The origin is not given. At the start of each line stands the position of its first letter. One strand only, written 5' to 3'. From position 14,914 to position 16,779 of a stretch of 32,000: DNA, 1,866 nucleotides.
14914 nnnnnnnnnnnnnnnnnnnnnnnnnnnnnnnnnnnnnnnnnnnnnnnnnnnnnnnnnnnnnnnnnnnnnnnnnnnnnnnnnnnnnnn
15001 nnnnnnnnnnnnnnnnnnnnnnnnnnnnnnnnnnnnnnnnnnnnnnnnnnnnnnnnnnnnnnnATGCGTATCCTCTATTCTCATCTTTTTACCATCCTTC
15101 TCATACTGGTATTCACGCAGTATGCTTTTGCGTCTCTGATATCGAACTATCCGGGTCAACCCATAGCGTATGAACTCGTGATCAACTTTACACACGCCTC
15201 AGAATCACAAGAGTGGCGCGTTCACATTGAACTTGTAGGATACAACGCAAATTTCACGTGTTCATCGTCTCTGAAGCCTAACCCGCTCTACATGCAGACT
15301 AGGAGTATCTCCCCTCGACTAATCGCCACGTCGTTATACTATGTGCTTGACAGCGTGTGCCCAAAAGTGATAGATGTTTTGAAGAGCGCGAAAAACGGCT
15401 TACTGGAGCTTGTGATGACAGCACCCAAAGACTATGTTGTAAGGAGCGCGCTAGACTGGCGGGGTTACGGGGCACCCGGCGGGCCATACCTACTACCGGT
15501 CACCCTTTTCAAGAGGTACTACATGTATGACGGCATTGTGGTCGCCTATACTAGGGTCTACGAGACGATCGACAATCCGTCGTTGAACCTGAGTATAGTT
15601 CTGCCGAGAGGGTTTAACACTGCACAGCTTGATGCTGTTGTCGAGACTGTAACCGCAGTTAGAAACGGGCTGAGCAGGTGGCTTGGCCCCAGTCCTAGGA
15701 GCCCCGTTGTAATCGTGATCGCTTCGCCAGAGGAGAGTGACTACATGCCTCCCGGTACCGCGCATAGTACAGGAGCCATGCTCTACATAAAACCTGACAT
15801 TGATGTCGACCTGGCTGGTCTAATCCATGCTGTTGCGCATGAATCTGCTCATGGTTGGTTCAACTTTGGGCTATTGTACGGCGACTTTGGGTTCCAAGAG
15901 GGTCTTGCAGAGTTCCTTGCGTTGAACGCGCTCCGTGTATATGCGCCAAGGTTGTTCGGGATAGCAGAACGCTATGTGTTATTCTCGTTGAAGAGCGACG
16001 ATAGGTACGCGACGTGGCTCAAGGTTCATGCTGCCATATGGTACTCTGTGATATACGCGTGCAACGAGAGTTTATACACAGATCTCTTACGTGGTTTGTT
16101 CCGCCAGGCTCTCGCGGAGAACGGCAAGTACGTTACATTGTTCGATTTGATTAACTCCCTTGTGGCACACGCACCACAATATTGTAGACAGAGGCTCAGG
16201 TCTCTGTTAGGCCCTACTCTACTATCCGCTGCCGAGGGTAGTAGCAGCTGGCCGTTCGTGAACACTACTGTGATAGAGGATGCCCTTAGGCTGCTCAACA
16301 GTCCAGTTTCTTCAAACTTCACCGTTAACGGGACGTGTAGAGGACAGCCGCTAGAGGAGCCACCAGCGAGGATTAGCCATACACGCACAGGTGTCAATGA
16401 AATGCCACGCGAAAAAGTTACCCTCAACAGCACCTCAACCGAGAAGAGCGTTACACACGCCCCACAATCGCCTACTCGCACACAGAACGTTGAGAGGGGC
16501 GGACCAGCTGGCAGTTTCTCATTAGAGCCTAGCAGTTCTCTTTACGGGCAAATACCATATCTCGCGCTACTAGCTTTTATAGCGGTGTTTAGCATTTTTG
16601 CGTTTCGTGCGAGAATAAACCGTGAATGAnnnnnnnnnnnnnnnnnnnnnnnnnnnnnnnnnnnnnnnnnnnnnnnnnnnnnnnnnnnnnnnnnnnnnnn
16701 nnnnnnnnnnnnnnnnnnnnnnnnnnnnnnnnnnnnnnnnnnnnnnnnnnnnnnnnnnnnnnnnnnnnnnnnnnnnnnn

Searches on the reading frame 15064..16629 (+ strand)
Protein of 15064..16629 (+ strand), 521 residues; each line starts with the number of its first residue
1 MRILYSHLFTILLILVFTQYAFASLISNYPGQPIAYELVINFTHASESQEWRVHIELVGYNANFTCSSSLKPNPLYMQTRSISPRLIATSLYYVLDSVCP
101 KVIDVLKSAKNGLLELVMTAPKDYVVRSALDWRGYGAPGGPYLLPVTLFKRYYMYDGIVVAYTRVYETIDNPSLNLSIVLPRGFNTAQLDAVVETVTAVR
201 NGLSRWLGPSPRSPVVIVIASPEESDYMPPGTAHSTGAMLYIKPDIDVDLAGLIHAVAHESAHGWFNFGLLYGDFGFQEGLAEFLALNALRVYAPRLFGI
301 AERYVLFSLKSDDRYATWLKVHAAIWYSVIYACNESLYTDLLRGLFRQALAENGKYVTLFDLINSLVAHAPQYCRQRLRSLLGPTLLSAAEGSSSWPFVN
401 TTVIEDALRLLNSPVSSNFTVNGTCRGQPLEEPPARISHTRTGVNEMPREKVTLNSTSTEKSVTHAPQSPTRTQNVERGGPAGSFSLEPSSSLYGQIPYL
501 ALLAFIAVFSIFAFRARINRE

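Call 3: search_protein_families(library=pfam, proteins=[window:15064-16629:+], max_evalue=0.01)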
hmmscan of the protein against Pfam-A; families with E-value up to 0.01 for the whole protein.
window:15064-16629:+ (521 aa): 0 families

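Call 22: search_protein_families(library=ncbifam, proteins=[window:15064-16629:+], max_evalue=0.00001)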
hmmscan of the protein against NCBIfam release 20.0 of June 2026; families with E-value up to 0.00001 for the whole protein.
window:15064-16629:+ (521 aa): 0 families

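Call 49: search_solved_structures(query=A3, max_evalue=1, show_alignments=2)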
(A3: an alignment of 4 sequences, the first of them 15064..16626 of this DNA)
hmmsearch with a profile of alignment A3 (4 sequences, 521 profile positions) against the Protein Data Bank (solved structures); distinct sequences matched with E-value up to 1: 1.
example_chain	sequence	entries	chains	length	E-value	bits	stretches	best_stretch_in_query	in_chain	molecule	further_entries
2ww9_C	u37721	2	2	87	0.18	13.7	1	450-514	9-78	PROTEIN TRANSPORT PROTEIN SEB2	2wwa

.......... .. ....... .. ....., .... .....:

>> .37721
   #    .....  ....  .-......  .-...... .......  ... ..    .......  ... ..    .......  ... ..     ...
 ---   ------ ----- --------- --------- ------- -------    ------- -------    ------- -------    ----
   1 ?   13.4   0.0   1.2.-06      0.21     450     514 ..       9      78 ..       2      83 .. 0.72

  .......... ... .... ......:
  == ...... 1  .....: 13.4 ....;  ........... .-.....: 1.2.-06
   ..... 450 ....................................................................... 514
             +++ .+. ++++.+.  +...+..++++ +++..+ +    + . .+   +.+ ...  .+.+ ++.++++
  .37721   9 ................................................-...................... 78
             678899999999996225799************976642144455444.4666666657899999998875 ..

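Call 61: find_homologous_proteins(query=A3, max_evalue=0.001)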
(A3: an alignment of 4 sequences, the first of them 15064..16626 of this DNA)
Query A3 (4 sequences) (521 aa, profile of the alignment): 11 proteins with E <= 0.001 among 8000 candidates.
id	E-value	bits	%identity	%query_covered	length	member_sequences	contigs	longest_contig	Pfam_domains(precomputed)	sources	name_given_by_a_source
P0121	1.3e-234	798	35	98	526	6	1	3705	-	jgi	-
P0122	8.9e-234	795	43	70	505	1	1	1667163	-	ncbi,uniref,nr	ncbi:hypothetical protein [Hyperthermus butylicus]|uniref:Peptidase M1 membrane alanine aminopeptida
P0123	3.8e-191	654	100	80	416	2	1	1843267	-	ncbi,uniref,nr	ncbi:M1 family metallopeptidase [Pyrolobus fumarii]|uniref:M1 family metallopeptidase n=1 Tax=Pyrolo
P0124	6.3e-163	561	35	98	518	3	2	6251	-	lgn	-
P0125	2.1e-160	553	37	91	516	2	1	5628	-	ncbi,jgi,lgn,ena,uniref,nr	ncbi:MAG TPA: hypothetical protein EYH50_00630 [Pyrodictium delaneyi]|uniref:Peptidase M1 membrane a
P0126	5.9e-159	548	43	72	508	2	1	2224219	-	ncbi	ncbi:hypothetical protein [Pyrodictium abyssi]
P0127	1.7e-157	543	42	72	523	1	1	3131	-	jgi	-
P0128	2.3e-107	378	37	66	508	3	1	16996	-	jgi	-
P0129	5.7e-104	367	33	79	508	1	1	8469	-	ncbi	-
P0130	2.5e-88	315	38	58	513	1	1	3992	-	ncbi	-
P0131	4.5e-82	295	36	76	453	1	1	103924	-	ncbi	-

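Call 76: predict_structure(alignment_id=A4)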
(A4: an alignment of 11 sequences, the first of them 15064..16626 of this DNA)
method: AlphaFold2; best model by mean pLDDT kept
length: 521 residues; sequences in the alignment: 11
mean_pLDDT: 75.6   pTM: 0.69
mean pLDDT of the five models: 75.6, 74.9, 74.2, 73.6, 73.1
residues with pLDDT >= 90: 251; 70-90: 117; 50-70: 43; < 50: 110
segments of 3 or more residues with pLDDT < 50: 22-28, 394-494
pLDDT, mean of each block of 10 residues (from residue 1): 66 68 48 85 79 94 92 75 91 95 93 95 95 92 94 93 96 95 92 97 95 95 77 88 80 92 90 89 93 93 76 75 89 90 94 91 94 94 78 47 34 30 26 29 28 28 27 27 32 54 81 78 64
secondary structure, 60 per line:
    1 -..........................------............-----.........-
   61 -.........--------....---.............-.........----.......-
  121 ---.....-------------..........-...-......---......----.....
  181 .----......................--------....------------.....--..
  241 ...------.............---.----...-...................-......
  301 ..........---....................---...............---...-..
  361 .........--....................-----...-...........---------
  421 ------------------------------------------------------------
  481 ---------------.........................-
elements in order: H2-27 E34-45 E51-59 E62-70 E79-82 E86-90 H91-98 H100-108 E113-119 E124-128 E142-145 H146-151 E157-162 E166-171 E176-181 H186-207 E216-219 E232-236 E239-243 H250-262 E271-273 H275-293 H295-310 H314-333 H337-351 E355-357 H359-369 H372-391 H401-411 H496-520

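Call 79: fold_search(model_id=the predicted structure, library=pdb)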
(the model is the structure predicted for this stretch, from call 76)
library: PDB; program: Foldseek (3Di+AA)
matches with E <= 10: 548; with E <= 0.001: 108
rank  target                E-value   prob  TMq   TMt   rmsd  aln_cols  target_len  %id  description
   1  3mdj_C                1.2e-09  1.00  0.39  0.26   8.0       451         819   12  ER Aminopeptidase, ERAP1, Bound to the Zinc Aminopeptidase Inhibitor, Bestatin (released 2011-03-30)
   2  3mdj_A                2.0e-09  1.00  0.41  0.28   7.6       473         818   11  ER Aminopeptidase, ERAP1, Bound to the Zinc Aminopeptidase Inhibitor, Bestatin (released 2011-03-30)
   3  3qnf_B                2.2e-09  1.00  0.40  0.27   7.7       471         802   10  Crystal structure of the open state of human endoplasmic reticulum aminopeptidase 1 ERAP1 (released 2011-02-23)
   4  3mdj_B                2.4e-09  1.00  0.40  0.27   7.6       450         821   11  ER Aminopeptidase, ERAP1, Bound to the Zinc Aminopeptidase Inhibitor, Bestatin (released 2011-03-30)
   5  3qnf_A                3.1e-09  1.00  0.39  0.31   7.2       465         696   11  Crystal structure of the open state of human endoplasmic reticulum aminopeptidase 1 ERAP1 (released 2011-02-23)
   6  7z28_A                3.6e-09  1.00  0.37  0.24   9.1       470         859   11  High-resolution crystal structure of ERAP1 with bound bestatin analogue inhibitor (released 2022-07-27)
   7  9gjn_B                5.6e-09  1.00  0.39  0.25   7.7       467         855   11  ERAP1 in complex with 1-[2-(3-oxo-3,4-dihydro-2H-1,4-benzothiazin-4-yl)acetamido]cyclohexane-1-carboxylic acid (released 2025-01-22)
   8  9gk6                  7.4e-09  1.00  0.38  0.25   8.3       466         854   10  ERAP1 in complex with 1-[2-(6-chloro-3-oxo-3,4-dihydro-2H-1,4-benzothiazin-4-yl)acetamido]cyclohexane-1-carboxylic acid (released 2025-01-22)
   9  6mgq_B                1.1e-08  1.00  0.38  0.25   8.6       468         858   11  ERAP1 in the open conformation bound to 10mer phosphinic inhibitor DG014 (released 2019-12-18)
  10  3qnf_C                1.2e-08  1.00  0.39  0.27   7.2       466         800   10  Crystal structure of the open state of human endoplasmic reticulum aminopeptidase 1 ERAP1 (released 2011-02-23)
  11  9gjs                  1.2e-08  1.00  0.39  0.25   8.3       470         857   10  ERAP1 in complex with 1-[2-(6-bromo-3-oxo-3,4-dihydro-2H-1,4-benzoxazin-4-yl)acetamido]-4,4-difluorocyclohexane-1-carbox (released 2025-01-22)
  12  6ryf_A                1.7e-08  1.00  0.35  0.23  11.1       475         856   11  High-resolution crystal structure of ERAP1 in complex with 15mer phosphinic peptide (released 2019-12-18)
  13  9gke                  1.9e-08  1.00  0.38  0.25   8.3       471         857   11  ERAP1 in complex with 1-[2-(2-oxo-5-phenyl-2,3-dihydro-1,3-benzothiazol-3-yl)acetamido]cyclohexane-1-carboxylic acid (released 2025-01-22)
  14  2yd0_A                1.9e-08  1.00  0.37  0.24   9.1       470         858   12  Crystal structure of the soluble domain of human endoplasmic reticulum aminopeptidase 1 ERAP1 (released 2011-04-13)
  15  7sh0_B                2.0e-08  1.00  0.38  0.26   8.6       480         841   11  CRYSTAL STRUCTURE OF ENDOPLASMIC RETICULUM AMINOPEPTIDASE 2 (ERAP2) COMPLEX WITH A HIGHLY SELECTIVE AND POTENT SMALL M (released 2022-07-20)
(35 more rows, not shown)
